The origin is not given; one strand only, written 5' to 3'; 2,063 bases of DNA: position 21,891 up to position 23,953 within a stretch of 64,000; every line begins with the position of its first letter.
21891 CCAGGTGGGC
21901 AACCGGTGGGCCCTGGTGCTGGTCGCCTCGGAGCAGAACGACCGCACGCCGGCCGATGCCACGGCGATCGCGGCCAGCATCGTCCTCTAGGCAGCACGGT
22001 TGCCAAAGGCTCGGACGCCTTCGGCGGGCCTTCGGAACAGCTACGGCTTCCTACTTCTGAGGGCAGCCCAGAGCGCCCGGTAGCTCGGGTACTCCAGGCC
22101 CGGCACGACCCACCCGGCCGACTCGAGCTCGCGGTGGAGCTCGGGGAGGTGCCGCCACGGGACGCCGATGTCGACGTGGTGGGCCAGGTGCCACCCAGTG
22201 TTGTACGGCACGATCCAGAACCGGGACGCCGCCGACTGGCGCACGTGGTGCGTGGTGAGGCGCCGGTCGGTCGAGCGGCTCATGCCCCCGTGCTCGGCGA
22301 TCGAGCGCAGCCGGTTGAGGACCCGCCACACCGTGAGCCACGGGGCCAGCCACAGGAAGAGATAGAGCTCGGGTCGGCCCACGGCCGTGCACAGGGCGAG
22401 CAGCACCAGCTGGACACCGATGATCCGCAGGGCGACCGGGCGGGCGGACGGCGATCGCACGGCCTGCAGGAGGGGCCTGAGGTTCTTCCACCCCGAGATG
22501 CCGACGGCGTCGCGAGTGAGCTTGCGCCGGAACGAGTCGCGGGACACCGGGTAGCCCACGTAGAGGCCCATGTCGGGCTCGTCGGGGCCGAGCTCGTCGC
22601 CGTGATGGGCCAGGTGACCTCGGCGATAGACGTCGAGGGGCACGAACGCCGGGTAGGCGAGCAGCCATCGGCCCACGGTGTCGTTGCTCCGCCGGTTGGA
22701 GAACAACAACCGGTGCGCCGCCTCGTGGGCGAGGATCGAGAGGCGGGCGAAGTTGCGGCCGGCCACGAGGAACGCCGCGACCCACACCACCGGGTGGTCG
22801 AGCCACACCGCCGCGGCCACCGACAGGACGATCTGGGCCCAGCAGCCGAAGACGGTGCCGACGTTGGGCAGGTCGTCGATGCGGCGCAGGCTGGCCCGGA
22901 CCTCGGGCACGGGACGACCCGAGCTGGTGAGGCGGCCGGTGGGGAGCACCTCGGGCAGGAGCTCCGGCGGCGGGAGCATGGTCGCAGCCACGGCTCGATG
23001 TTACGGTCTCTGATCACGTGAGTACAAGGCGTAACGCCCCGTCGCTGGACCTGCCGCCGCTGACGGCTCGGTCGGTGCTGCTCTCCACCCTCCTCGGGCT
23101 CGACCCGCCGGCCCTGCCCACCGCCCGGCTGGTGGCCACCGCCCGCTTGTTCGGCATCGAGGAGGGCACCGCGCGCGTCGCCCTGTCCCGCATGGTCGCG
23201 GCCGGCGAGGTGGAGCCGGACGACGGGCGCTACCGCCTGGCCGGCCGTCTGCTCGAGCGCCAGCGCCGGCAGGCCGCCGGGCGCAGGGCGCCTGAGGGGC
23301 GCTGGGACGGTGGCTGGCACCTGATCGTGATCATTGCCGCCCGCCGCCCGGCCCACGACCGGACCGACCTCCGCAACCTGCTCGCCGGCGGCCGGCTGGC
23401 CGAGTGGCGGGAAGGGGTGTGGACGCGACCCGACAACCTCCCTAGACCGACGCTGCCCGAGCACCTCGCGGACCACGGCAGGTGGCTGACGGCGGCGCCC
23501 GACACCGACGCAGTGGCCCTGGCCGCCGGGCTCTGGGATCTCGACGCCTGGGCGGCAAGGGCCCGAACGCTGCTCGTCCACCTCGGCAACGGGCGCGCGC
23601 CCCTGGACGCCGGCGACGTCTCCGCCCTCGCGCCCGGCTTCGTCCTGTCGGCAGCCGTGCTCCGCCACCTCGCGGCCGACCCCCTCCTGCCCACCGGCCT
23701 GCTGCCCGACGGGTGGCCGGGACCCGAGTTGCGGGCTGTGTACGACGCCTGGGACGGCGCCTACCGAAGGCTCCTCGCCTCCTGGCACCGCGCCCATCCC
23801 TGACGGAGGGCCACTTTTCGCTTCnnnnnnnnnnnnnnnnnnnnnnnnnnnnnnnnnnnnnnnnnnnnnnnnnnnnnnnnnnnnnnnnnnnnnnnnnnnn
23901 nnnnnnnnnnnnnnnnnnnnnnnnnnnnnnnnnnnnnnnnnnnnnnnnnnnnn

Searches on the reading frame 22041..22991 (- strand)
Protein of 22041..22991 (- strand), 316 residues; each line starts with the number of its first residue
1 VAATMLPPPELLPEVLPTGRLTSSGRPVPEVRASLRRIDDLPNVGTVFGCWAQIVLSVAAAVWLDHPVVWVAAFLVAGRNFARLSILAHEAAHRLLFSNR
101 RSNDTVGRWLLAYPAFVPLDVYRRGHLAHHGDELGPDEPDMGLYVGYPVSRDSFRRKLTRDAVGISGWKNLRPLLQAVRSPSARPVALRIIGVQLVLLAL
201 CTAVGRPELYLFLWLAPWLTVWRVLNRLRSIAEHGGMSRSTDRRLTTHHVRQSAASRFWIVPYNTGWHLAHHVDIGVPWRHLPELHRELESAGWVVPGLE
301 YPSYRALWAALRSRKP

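Call 20: search_protein_families(library=pfam, proteins=[window:22041-22991:-], max_evalue=0.001)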
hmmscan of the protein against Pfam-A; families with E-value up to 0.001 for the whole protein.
window:22041-22991:- (316 aa): 1 family
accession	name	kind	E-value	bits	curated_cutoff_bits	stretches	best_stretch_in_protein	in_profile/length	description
PF00487.30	FA_desaturase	-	5.3e-29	102.2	29.7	1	68-291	4-240/253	Fatty acid desaturase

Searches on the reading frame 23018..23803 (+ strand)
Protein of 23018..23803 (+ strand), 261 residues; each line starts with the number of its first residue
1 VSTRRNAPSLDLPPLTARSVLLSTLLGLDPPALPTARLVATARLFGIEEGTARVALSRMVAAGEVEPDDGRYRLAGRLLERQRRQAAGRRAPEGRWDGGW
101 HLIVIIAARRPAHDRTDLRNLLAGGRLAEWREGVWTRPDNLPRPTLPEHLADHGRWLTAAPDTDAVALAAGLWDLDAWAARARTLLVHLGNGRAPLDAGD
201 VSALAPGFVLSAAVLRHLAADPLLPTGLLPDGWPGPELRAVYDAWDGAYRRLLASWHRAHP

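Call 20: search_protein_families(library=pfam, proteins=[window:23018-23803:+], max_evalue=0.001)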
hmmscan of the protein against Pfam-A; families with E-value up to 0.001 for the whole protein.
window:23018-23803:+ (261 aa): 4 families
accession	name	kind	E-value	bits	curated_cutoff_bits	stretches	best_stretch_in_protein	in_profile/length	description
PF07848.18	PaaX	-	3.5e-08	34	24.8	1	17-77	2-69/70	PaaX-like protein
PF08223.16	PaaX_C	-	5.7e-06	27.1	22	1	173-247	1-79/91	PaaX-like protein C-terminal domain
PF20803.2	PaaX_M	-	0.00026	21.5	24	1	95-141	3-49/83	PaaX protein central Cas2-like domain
PF22798.2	DUF5817_CT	-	0.00032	20.9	29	1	36-74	16-54/54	DUF5817, C-terminal domain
